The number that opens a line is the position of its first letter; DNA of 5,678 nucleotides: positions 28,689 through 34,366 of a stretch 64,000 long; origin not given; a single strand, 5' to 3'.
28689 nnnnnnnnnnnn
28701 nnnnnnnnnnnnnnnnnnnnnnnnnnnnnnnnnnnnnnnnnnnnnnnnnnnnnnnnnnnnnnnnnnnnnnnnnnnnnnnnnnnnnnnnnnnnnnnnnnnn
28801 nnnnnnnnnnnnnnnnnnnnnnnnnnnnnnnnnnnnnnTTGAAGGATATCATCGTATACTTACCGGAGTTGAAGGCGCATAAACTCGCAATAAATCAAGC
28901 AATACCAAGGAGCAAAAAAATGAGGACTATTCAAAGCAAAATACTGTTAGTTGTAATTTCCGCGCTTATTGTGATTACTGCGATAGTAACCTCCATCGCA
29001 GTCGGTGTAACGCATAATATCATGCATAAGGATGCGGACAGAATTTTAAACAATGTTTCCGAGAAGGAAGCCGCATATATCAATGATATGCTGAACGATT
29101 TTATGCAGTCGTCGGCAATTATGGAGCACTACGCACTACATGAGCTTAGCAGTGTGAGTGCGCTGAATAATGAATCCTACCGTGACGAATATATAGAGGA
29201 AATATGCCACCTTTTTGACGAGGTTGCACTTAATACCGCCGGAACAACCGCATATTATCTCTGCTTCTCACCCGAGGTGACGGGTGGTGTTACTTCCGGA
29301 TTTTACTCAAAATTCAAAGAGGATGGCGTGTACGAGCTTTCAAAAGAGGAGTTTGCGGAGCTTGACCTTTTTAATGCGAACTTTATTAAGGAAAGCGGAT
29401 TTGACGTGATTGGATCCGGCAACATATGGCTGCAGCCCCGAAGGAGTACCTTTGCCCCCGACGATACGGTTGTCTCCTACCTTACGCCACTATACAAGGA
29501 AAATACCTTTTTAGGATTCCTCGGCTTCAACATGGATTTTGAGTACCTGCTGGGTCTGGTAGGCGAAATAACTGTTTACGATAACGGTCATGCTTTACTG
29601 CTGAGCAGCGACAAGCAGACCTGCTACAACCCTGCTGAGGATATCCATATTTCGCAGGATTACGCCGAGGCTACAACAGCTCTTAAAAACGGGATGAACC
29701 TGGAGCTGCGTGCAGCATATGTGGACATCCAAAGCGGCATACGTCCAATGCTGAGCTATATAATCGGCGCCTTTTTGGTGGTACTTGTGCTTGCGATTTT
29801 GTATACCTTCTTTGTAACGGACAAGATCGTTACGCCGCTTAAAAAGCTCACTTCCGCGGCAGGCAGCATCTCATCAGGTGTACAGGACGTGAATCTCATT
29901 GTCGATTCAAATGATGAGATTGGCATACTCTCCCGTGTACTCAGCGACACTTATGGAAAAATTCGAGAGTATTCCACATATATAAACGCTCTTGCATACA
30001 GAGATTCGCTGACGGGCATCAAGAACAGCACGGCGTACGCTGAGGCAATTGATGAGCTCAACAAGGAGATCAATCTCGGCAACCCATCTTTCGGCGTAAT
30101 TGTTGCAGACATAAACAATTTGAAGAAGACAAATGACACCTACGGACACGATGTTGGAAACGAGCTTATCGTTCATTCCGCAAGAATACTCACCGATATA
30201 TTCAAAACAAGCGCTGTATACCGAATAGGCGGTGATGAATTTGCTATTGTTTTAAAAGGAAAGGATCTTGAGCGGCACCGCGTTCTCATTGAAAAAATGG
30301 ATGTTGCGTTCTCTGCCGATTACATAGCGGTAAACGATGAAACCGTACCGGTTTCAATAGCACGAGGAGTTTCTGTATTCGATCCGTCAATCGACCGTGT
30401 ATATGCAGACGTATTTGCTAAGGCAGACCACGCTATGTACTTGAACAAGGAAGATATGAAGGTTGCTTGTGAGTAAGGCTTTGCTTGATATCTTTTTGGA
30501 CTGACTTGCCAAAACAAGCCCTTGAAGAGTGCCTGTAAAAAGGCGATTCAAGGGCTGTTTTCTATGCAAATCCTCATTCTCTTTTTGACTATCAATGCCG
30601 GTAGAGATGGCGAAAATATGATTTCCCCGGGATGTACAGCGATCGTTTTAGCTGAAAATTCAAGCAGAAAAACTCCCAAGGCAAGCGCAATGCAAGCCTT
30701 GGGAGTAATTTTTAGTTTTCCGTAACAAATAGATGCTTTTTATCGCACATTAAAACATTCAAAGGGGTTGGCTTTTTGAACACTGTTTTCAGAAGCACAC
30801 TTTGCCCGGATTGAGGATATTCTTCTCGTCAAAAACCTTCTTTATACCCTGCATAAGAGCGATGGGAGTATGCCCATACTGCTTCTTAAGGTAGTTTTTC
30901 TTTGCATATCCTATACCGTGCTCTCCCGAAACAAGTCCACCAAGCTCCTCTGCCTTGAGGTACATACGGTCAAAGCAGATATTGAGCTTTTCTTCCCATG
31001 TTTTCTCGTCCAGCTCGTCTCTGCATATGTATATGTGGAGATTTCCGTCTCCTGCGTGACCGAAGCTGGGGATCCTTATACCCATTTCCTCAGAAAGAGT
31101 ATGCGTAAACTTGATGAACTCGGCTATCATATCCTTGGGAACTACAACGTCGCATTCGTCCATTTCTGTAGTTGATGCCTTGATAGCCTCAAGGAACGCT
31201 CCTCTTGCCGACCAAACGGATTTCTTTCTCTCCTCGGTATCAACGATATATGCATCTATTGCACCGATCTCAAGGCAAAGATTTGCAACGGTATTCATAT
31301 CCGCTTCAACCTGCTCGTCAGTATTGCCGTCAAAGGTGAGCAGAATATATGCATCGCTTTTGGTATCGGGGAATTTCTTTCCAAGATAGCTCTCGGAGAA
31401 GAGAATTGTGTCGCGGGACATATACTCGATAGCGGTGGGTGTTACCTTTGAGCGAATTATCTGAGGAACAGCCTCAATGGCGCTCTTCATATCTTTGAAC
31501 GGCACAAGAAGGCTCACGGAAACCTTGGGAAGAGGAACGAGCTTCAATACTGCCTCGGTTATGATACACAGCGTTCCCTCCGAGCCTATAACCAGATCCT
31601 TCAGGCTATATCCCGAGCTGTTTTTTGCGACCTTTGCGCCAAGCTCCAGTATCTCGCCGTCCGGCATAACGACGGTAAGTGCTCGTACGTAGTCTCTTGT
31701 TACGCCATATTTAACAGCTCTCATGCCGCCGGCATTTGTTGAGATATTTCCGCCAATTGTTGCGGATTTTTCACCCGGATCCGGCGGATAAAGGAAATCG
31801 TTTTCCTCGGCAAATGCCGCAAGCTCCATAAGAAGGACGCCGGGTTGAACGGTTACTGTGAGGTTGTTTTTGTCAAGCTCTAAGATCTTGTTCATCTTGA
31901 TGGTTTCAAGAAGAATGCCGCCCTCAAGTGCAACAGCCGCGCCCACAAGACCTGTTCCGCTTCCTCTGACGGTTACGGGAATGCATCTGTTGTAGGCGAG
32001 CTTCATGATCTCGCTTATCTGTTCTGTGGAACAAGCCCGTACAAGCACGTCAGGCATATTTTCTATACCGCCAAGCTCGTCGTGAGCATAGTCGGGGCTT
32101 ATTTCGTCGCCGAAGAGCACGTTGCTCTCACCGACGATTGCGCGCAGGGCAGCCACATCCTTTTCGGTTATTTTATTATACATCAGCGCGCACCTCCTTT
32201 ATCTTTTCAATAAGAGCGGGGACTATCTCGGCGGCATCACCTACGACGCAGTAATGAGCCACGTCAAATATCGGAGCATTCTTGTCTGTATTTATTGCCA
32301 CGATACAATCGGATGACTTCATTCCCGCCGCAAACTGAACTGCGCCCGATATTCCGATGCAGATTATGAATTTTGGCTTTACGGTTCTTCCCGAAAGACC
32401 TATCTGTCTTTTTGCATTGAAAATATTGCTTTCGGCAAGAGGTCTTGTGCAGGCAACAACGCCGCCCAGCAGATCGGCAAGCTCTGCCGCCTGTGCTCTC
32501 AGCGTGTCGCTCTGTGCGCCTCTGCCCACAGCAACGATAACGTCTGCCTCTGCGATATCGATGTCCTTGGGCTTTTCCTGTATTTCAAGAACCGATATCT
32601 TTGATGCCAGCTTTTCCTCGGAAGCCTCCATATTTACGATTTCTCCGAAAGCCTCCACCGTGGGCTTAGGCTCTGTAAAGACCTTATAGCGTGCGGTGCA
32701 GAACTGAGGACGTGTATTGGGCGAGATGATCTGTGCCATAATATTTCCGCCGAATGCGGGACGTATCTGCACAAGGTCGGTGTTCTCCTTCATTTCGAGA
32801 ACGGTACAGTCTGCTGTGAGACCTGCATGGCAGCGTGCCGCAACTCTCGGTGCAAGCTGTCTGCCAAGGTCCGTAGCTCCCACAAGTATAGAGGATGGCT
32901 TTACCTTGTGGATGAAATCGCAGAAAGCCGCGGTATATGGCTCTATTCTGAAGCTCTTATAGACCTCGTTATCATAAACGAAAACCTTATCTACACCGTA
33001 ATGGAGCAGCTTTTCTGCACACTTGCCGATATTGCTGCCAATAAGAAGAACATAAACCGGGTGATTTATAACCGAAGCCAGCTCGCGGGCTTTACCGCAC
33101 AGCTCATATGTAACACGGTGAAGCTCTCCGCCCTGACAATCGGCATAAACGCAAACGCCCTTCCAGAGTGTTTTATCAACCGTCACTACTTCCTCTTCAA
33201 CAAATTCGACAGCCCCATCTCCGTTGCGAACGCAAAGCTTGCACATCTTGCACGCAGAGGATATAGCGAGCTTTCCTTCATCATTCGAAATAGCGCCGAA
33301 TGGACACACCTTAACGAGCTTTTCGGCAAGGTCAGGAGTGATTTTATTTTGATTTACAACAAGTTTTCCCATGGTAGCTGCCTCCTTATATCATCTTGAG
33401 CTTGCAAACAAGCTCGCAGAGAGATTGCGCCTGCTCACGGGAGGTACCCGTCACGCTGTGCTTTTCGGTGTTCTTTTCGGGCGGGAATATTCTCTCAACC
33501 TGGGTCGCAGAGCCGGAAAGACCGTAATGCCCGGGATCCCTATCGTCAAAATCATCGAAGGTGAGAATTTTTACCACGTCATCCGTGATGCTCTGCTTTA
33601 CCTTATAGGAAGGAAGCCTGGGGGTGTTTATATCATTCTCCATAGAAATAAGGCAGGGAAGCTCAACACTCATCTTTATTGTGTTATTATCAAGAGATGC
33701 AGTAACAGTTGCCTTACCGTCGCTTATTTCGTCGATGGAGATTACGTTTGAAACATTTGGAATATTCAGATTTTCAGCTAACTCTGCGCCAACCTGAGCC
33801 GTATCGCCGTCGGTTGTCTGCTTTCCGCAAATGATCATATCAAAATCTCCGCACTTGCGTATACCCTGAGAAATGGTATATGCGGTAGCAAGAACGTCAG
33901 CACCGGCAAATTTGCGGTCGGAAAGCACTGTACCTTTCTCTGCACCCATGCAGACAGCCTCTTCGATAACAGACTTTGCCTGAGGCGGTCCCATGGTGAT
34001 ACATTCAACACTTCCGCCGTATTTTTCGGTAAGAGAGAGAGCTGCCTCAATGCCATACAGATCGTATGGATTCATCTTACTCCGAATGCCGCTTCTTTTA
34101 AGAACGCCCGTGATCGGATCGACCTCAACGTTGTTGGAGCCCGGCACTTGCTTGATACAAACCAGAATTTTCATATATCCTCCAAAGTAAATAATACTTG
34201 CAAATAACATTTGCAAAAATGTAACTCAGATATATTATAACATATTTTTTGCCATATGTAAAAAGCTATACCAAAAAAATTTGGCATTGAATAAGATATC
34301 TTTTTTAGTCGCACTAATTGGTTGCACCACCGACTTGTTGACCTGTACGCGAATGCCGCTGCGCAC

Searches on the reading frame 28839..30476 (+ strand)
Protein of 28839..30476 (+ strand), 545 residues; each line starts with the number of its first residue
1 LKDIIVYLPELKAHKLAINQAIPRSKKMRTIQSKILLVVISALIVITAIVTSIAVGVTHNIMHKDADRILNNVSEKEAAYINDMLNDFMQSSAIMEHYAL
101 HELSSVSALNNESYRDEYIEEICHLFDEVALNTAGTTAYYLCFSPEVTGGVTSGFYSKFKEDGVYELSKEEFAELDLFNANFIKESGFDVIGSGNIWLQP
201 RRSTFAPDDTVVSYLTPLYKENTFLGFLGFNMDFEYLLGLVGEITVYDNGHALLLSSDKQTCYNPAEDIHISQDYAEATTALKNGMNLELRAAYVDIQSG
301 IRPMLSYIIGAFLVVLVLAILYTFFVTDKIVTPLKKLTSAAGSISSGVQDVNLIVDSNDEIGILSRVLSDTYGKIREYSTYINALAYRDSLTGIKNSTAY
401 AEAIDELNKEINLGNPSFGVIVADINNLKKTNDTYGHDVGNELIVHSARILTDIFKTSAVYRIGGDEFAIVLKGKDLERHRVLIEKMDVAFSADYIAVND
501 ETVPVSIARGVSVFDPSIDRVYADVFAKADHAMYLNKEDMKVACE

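Call 56: search_protein_families(library=pfam, proteins=[window:28839-30476:+], max_evalue=0.01)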
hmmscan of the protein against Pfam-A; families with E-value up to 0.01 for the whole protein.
window:28839-30476:+ (545 aa): 3 families
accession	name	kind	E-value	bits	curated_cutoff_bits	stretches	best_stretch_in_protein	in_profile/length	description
PF00990.26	GGDEF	-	1.4e-26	93.6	23.8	1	386-540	1-158/161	Diguanylate cyclase, GGDEF domain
PF00672.30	HAMP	-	6.7e-06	26.8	25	1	329-368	5-44/53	HAMP domain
PF02743.24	dCache_1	-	8.2e-06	26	45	1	206-279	123-200/240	Cache domain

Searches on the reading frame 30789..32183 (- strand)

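Call 56: search_protein_families(library=pfam, proteins=[window:30789-32183:-], max_evalue=0.01)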
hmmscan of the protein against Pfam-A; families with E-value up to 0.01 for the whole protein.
window:30789-32183:- (464 aa): 2 families
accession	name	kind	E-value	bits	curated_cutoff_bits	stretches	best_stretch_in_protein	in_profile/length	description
PF02913.24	FAD-oxidase_C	-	6e-63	213.3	21.2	1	218-462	1-248/248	FAD linked oxidases, C-terminal domain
PF01565.28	FAD_binding_4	-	3.9e-40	137.2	26.4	1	44-182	1-139/139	FAD binding domain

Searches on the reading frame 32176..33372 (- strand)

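Call 56: search_protein_families(library=pfam, proteins=[window:32176-33372:-], max_evalue=0.01)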
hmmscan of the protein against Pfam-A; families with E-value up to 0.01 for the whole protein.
window:32176-33372:- (398 aa): 2 families
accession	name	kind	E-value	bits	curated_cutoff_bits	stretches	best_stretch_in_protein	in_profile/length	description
PF01012.27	ETF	-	1e-38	133.4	26.7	1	74-252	2-180/181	Electron transfer flavoprotein domain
PF00766.25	ETF_alpha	-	2.7e-27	95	27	1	272-352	1-81/81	Electron transfer flavoprotein FAD-binding domain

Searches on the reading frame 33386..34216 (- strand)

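Call 66: search_protein_families(library=pfam, proteins=[window:33386-34216:-], max_evalue=0.00001)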
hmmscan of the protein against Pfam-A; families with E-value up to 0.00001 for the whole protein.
window:33386-34216:- (276 aa): 1 family
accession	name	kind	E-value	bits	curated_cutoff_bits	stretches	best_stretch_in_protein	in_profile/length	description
PF01012.27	ETF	-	2.6e-36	125.6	26.7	1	36-201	1-164/181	Electron transfer flavoprotein domain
